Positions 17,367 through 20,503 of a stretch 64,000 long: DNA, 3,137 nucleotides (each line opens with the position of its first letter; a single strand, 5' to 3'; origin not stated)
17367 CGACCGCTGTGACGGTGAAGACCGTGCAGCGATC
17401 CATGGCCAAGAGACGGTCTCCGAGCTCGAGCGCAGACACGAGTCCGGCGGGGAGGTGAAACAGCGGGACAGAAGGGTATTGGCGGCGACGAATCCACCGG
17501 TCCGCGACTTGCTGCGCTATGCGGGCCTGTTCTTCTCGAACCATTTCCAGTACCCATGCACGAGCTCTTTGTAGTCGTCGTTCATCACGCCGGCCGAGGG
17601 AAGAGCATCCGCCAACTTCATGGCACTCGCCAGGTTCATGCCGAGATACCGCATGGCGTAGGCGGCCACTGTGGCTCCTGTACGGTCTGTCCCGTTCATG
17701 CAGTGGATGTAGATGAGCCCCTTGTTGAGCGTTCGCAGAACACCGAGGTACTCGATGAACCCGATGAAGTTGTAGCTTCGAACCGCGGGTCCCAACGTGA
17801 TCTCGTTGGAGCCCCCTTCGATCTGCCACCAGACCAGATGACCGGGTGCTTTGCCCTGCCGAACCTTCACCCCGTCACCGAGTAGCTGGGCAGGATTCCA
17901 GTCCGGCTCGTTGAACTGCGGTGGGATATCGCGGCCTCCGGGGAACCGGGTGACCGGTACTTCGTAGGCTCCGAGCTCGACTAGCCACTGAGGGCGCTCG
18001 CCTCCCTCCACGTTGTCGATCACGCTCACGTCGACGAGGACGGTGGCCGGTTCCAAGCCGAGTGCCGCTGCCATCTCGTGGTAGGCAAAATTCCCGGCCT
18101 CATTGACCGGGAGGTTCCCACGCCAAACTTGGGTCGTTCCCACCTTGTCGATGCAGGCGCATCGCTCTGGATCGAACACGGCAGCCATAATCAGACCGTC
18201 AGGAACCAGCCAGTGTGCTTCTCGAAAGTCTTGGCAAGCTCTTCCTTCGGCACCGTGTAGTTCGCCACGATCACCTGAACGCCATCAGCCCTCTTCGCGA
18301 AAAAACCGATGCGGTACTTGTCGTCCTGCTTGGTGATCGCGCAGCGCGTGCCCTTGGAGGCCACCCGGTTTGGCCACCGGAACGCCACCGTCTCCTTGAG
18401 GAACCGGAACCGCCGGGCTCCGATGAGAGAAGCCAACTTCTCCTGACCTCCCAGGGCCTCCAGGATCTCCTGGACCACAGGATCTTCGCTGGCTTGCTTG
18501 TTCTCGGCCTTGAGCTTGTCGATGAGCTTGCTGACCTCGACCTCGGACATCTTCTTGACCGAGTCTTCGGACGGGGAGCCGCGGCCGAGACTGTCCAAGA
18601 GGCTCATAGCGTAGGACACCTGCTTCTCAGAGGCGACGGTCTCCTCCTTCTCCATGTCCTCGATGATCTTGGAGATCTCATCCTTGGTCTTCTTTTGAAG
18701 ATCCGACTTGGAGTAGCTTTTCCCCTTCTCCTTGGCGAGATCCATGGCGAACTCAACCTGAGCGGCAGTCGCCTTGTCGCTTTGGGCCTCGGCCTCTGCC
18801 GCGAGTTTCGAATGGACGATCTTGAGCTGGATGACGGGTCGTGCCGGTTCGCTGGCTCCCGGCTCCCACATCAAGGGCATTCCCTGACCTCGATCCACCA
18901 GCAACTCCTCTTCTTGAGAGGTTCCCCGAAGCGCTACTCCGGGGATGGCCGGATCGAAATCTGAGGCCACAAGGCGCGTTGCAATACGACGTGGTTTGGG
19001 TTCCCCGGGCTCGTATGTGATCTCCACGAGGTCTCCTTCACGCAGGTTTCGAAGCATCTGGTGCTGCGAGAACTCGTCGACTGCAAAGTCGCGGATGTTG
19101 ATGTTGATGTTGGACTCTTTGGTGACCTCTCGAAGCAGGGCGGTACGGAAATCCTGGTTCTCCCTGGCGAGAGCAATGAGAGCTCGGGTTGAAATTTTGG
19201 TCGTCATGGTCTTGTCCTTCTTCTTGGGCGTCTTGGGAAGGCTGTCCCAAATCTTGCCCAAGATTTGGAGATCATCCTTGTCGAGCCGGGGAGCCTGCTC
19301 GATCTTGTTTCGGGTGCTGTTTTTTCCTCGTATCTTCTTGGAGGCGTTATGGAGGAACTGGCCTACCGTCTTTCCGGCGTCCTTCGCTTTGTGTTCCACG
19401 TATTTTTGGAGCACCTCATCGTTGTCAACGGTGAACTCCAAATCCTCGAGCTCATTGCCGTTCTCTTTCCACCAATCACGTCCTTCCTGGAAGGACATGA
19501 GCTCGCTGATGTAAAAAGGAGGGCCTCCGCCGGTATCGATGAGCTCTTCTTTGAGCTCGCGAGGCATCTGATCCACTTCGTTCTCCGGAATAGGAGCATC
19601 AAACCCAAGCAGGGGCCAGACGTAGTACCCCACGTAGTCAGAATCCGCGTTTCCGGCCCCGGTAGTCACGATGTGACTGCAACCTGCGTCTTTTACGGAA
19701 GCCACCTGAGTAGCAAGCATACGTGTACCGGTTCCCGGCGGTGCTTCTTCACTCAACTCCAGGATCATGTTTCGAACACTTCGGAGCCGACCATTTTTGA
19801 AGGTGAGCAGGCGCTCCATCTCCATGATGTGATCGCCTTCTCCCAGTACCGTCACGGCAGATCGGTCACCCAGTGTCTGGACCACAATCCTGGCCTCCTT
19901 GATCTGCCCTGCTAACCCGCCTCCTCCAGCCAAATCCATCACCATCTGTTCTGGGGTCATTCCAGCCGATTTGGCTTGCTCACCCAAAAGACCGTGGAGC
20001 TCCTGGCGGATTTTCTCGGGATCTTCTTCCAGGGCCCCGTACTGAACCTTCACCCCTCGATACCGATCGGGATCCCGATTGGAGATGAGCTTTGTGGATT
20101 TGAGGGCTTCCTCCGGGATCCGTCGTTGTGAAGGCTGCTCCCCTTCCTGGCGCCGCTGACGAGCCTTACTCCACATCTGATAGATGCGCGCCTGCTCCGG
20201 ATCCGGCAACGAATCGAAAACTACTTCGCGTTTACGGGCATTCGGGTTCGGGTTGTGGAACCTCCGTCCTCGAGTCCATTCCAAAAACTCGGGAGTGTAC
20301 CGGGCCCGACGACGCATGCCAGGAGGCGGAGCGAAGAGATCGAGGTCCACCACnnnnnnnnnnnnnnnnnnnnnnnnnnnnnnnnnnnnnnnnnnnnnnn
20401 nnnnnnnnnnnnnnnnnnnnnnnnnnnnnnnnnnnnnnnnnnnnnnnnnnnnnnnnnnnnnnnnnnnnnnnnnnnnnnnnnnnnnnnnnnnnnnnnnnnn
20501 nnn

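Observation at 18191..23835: Two giant proline-rich paralogs with five copies of a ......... motif and a shared GYYVWP domain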

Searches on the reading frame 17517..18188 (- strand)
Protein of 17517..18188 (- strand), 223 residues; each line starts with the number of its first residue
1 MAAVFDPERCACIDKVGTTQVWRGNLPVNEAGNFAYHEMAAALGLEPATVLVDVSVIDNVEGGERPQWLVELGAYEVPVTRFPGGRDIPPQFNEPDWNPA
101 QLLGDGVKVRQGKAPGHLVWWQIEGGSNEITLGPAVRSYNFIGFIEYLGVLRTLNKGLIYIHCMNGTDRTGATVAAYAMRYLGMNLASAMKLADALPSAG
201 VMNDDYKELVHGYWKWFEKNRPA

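Call 3: search_protein_families(library=pfam, proteins=[window:17517-18188:-], max_evalue=1)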
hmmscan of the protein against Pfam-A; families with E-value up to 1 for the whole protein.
window:17517-18188:- (223 aa): 7 families
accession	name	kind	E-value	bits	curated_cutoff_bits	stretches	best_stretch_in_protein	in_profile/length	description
PF00782.25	DSPc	-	4.3e-07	30.3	33.5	1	154-193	71-110/133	Dual specificity phosphatase, catalytic domain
PF22785.1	Tc-R-P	-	0.0012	19.8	27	1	155-180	78-103/106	Polymorphic toxin system, DSP-PTPase phosphatase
PF13350.11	Y_phosphatase3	-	0.0068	16.8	22.2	1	150-185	121-156/240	Tyrosine phosphatase family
PF22741.1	PTP-NADK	-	0.0075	16.1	27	1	150-178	101-129/163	DSP-PTPase phosphatase fused to NAD+ Kinase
PF22784.1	PTP-SAK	-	0.04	14.4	27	1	155-181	85-112/153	Swiss Army Knife protein, DSP-PTPase phosphatase domain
PF00102.32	Y_phosphatase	-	0.048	13.7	20.9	1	143-179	156-192/234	Protein-tyrosine phosphatase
PF03128.19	CXCXC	-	0.31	12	15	1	4-13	3-12/13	CXCXC repeat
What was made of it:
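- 17517..18188 (-): Dual-specificity / tyrosine phosphatase-like gene. It starts 2 nt after C and is syntenic with B and C in every related locus, so it probably belongs to the same operon. Pfam DSPc E=4e-7, below the gathering score (call 3).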

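Call 4: search_protein_families(library=phrogs, proteins=[window:17517-18188:-], max_evalue=0.1)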
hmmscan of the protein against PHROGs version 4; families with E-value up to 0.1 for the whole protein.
window:17517-18188:- (223 aa): 1 family
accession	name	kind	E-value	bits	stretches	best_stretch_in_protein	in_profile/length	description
phrog_17568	-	DNA, RNA and nucleotide metabolism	0.054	14.4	1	154-191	84-121/166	thymidylate synthase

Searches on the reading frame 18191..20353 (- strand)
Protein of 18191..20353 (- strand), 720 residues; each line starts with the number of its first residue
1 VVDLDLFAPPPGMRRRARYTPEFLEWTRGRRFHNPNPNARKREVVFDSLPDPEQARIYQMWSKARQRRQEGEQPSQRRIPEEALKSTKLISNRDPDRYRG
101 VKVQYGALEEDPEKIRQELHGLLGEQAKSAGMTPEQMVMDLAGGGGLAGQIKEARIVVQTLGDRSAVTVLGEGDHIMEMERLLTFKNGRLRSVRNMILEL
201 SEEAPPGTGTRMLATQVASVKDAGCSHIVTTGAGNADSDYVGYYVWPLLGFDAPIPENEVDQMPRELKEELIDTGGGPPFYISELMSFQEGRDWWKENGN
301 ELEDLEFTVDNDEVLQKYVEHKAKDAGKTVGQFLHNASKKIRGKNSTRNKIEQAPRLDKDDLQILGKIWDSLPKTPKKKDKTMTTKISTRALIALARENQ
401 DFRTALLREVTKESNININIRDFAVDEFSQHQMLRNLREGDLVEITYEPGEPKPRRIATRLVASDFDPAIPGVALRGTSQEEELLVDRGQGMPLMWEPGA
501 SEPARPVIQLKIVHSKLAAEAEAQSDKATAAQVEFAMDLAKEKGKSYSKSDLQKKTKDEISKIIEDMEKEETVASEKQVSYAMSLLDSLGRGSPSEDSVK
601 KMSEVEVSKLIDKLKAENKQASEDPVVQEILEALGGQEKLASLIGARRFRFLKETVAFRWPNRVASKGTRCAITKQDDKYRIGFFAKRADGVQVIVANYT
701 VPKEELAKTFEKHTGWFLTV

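Call 3: search_protein_families(library=pfam, proteins=[window:18191-20353:-], max_evalue=1)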
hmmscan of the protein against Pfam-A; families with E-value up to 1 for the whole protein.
window:18191-20353:- (720 aa): 4 families
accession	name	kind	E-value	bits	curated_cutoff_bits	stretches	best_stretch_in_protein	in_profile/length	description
PF06874.16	FBPase_2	-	0.021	13.5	27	1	518-614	92-187/639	Firmicute fructose-1,6-bisphosphatase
PF10099.14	RskA_C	-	0.049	14.3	29.4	0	37-63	56-82/135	Anti-sigma-K factor rskA, C-terminal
PF07759.17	DUF1615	-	0.063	12.9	25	1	511-574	52-113/319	Protein of unknown function (DUF1615)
PF22491.1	DUF6988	-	0.17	12.1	27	0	603-638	45-81/167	Family of unknown function (DUF6988)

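Call 4: search_protein_families(library=phrogs, proteins=[window:18191-20353:-], max_evalue=0.1)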
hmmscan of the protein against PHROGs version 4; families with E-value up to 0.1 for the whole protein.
window:18191-20353:- (720 aa): 2 families
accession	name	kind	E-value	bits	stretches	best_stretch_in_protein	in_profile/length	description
phrog_987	-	unknown function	1.2e-05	26.6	1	574-620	2-51/66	-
phrog_9437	-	unknown function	0.00015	23.3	1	627-719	4-97/98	-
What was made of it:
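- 18194..18808 (-): C-terminal part of C. It holds two three-helix repeats (aa 516-645, resembling the lambda Red-beta C-terminal domain) and an alpha/beta domain (aa 646-720, resembling frataxin, TriTu and the MotA C-terminal domain). phrog_987 and phrog_9437, both of unknown function (call 4).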

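Call 8: find_homologous_proteins(query=window:18191-20353:-)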
Query window:18191-20353:- (720 aa): 11 proteins with E <= 0.001 among 8000 candidates.
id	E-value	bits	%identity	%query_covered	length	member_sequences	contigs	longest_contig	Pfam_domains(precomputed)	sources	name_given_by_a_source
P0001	0.0e+0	1610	100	100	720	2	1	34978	-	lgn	-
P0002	0.0e+0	1139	73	100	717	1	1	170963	-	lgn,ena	-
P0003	0.0e+0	1062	69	100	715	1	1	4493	-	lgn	-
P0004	1.3e-288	978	64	100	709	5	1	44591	-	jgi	-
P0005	7.8e-285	965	63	99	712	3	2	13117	-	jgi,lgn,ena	-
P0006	6.1e-282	956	64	100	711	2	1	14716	-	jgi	jgi:hypothetical protein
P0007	9.9e-277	938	62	100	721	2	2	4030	-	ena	-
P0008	7.1e-267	906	61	100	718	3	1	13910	-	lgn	-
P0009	2.5e-197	676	53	79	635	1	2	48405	-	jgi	jgi:hypothetical protein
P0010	2.2e-24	104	32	29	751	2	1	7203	-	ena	-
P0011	4.6e-23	100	31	29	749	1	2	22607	-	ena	-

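Call 49: predict_structure(alignment_id=A5)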
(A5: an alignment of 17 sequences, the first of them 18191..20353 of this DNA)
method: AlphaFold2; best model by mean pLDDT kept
length: 720 residues; sequences in the alignment: 17
mean_pLDDT: 72.2   pTM: 0.46
mean pLDDT of the five models: 72.2, 70.3, 70.0, 69.4, 68.9
residues with pLDDT >= 90: 78; 70-90: 378; 50-70: 147; < 50: 117
segments of 3 or more residues with pLDDT < 50: 1-22, 24-37, 39-48, 65-75, 338-356, 375-390, 411-428, 450-453
pLDDT, mean of each block of 10 residues (from residue 1): 35 35 47 47 47 60 48 52 82 79 77 89 88 90 77 86 87 83 89 85 76 90 89 67 78 87 86 73 89 87 86 89 83 64 29 52 86 54 43 62 61 37 44 67 68 58 53 63 68 71 73 60 61 82 78 84 83 77 79 80 85 79 82 86 81 86 70 91 81 83 91 77
secondary structure, 60 per line:
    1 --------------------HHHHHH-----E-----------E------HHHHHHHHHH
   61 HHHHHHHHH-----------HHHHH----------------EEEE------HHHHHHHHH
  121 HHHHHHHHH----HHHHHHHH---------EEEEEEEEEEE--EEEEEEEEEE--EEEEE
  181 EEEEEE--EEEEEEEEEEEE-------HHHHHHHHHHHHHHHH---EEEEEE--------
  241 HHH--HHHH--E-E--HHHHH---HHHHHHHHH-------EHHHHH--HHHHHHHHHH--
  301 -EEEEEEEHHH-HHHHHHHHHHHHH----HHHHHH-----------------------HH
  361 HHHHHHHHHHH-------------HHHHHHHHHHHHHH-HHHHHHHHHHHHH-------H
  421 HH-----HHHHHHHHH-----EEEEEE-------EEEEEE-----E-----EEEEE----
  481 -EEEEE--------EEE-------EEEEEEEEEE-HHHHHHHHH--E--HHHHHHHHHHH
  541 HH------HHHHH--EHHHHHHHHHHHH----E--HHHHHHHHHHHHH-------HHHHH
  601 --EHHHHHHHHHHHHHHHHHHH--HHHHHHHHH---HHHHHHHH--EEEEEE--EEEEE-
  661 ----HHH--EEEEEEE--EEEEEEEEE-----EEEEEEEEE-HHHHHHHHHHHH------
elements in order (helices of 4 or more, strands of 3 or more residues): H21-26 H51-69 H81-85 E102-105 H112-129 H134-141 E151-161 E164-173 E176-186 E189-200 H208-223 E227-232 H246-249 H257-261 H265-273 H282-286 H289-298 E302-308 H313-325 H330-335 H359-371 H385-398 H400-412 H428-436 E442-447 E455-460 E472-476 E482-486 E495-497 E505-514 H516-524 H530-542 H549-553 H557-568 H576-588 H596-600 H604-622 H625-633 H637-644 E647-652 E655-659 E670-676 E679-687 E693-701 H703-714
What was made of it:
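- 20321..20344 (-): N-terminal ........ motif of C (aa 4-11). Across 9 orthologs it reads L-x-L-F-x-[RPC]-P-P, with the second L, the F and both P invariant. AF2 pLDDT ~35, so it is not docked (call 49).
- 19349..20056 (-): GNAT-fold domain of C (aa ~100-335; motif-A position reads APPGTGT; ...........). AF2 pLDDT 77-90 with GNAT strand and helix order (call 49).
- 18809..19072 (-): Single SH3-like barrel of C (aa ~428-515). AF2 strands with pLDDT 53-73 (call 49).
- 18194..18808 (-): AF2 pLDDT ~80-91 (call 49).
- On GNAT (acyl-CoA N-acyltransferase) superfamily: E302-308, at pLDDT 77-90 (call 49).
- The AF2 model has the GNAT order of strands and helices at pLDDT 77-90 (call 49).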

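Call 51: fold_search(model_id=the predicted structure, library=pdb)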
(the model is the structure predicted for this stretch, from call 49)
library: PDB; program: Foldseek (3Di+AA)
matches with E <= 10: 453; with E <= 0.001: 0
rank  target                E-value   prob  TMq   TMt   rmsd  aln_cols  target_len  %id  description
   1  4hei_A                1.5e-01  0.96  0.08  0.44   6.0        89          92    8  2A X-RAY STRUCTURE OF HPF from VIBRIO CHOLERAE (released 2012-10-24)
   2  4hei_B                1.5e-01  0.96  0.08  0.45   5.5        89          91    8  2A X-RAY STRUCTURE OF HPF from VIBRIO CHOLERAE (released 2012-10-24)
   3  5mb9_A                3.7e-01  0.03  0.07  0.09  30.9       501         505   10  Crystal structure of the eukaryotic ribosome associated complex (RAC), a unique Hsp70/Hsp40 pair (released 2016-12-28)
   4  3ehj_B                3.9e-01  0.25  0.07  0.19  16.9       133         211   20  Crystal structure of DesKC-H188V in complex with AMP-PCP (released 2009-09-15)
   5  3tqm_C                4.3e-01  0.69  0.07  0.41   5.9        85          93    8  Structure of an ribosomal subunit interface protein from Coxiella burnetii (released 2011-09-28)
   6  9it0_A                4.3e-01  0.41  0.10  0.08   6.0       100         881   14  Liganded-state E.coli PatZ (released 2025-06-04)
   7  3ehj_A                4.3e-01  0.28  0.07  0.19  16.6       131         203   19  Crystal structure of DesKC-H188V in complex with AMP-PCP (released 2009-09-15)
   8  6sf7_C                4.7e-01  0.41  0.07  0.20  11.5        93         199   10  Atomic resolution structure of SplF protease from Staphylococcus aureus (released 2021-03-03)
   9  3dr8_B                5.0e-01  0.41  0.11  0.36   8.0       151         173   12  Structure of yncA, a putative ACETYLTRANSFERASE from Salmonella typhimurium with its cofactor Acetyl-CoA (released 2008-08-12)
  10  2qxl_A                5.2e-01  0.02  0.07  0.08  32.6       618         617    9  Crystal Structure Analysis of Sse1, a yeast Hsp110 (released 2007-10-23)
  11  3tqm_B                5.8e-01  0.80  0.08  0.46   5.3        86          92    9  Structure of an ribosomal subunit interface protein from Coxiella burnetii (released 2011-09-28)
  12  3gig_B                5.8e-01  0.21  0.07  0.19  16.4       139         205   17  Crystal structure of phosphorylated DesKC in complex with AMP-PCP (released 2009-09-15)
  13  9eut_A                6.1e-01  0.41  0.07  0.07   5.6        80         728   16  Cryo-EM structure of the full-length Pseudomonas aeruginosa bacteriophytochrome in its Pr state (released 2024-09-04)
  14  3ehg                  6.1e-01  0.38  0.06  0.26   7.3        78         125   17  Crystal structure of the ATP-binding domain of DesK in complex with ATP (released 2009-09-15)
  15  7bxz_C                6.1e-01  0.21  0.08  0.24  12.8       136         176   13  Crystal structure of the aminoglycoside 6'-N-acetyltransferase from Enterococcus faecium (released 2020-08-12)
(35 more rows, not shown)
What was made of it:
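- Tried and rejected: Nothing significant (call 51).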

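Call 59: search_protein_families(library=ncbifam, proteins=[window:18191-20353:-, P0010], max_evalue=0.01)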
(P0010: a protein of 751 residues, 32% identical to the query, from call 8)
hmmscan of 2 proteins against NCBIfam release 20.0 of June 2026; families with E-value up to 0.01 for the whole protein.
window:18191-20353:- (720 aa): 0 families

P0010 (751 aa): 0 families

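Call 93: find_encoding_contigs(protein=P0011, flank=10000, max_places=2)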
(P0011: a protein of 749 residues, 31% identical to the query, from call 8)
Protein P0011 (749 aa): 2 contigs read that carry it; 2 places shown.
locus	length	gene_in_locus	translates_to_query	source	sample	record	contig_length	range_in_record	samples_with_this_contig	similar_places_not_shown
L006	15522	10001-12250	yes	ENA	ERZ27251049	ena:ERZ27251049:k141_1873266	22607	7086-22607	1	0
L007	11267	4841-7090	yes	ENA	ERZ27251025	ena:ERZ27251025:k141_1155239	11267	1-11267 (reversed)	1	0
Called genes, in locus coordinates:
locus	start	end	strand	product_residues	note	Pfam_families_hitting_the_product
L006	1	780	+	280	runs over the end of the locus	-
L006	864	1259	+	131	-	-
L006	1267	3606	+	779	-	-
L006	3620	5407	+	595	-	-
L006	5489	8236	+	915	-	-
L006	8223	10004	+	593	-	-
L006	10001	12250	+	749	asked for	-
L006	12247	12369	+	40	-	-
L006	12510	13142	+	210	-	-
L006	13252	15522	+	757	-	?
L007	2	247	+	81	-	?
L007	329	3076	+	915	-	-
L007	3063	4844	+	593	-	-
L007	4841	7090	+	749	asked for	-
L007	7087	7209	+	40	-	-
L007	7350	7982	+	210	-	-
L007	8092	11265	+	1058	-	?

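Call 95: search_protein_families(library=phrogs, proteins=[L006:1267-3606:+, L006:3620-5407:+, L006:5489-8236:+, L006:8223-10004:+, L006:12510-13142:+, L007:8092-11265:+, L006:864-1259:+], max_evalue=0.001)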
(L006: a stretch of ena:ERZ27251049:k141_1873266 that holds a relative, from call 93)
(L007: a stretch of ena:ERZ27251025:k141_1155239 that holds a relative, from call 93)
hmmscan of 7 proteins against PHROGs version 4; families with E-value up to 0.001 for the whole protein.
L006:1267-3606:+ (779 aa): 1 family
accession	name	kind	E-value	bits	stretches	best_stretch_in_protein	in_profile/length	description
phrog_7924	-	unknown function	4.8e-05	25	0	4-29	85-110/112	-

L006:3620-5407:+ (595 aa): 1 family
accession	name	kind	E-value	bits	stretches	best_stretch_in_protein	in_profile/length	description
phrog_3170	-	unknown function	1e-09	39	1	462-540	198-276/433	-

L006:5489-8236:+ (915 aa): 1 family
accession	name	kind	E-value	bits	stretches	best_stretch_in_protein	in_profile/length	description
phrog_2859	-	unknown function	3.4e-12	46.1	1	385-529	155-305/740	-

L006:8223-10004:+ (593 aa): 2 families
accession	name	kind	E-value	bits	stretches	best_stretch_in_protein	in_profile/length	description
phrog_33618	-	unknown function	1e-09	39.1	1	452-583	260-382/386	-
phrog_20397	-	unknown function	0.00015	21.6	1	454-586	311-435/589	-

L006:12510-13142:+ (210 aa): 0 families

L007:8092-11265:+ (1058 aa): 0 families

L006:864-1259:+ (131 aa): 0 families

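Call 98: find_related_loci(query=A1, collection=viral_contigs, flank=3000)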
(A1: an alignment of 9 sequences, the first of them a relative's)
Query A1 (720 aa) in viral_contigs; peptide patterns used: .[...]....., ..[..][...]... (x = any residue, [..] = any of these).
201 stretches matched a pattern; 2 encode a relative of the query (tblastn E <= 1e-3); 2 distinct loci.
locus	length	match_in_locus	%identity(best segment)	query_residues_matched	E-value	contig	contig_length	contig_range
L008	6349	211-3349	64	4-720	0e+0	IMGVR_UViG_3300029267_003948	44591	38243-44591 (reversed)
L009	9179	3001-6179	61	4-720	0e+0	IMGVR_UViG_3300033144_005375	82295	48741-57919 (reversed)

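Call 99: find_related_loci(query=A1, collection=genome_contigs, flank=5000)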
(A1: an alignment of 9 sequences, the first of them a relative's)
Query A1 (720 aa) in genome_contigs; peptide patterns used: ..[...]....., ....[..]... (x = any residue, [..] = any of these).
44 stretches matched a pattern, but none encodes a relative of the query by tblastn (E <= 1e-3).
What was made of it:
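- Viral origin: two IMG/VR viral contigs carry orthologs, and the 185,579 species genomes scanned carry none (calls 98, 99).
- Tried and rejected: A scan of 185,579 species genomes found no relative of C (call 99).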
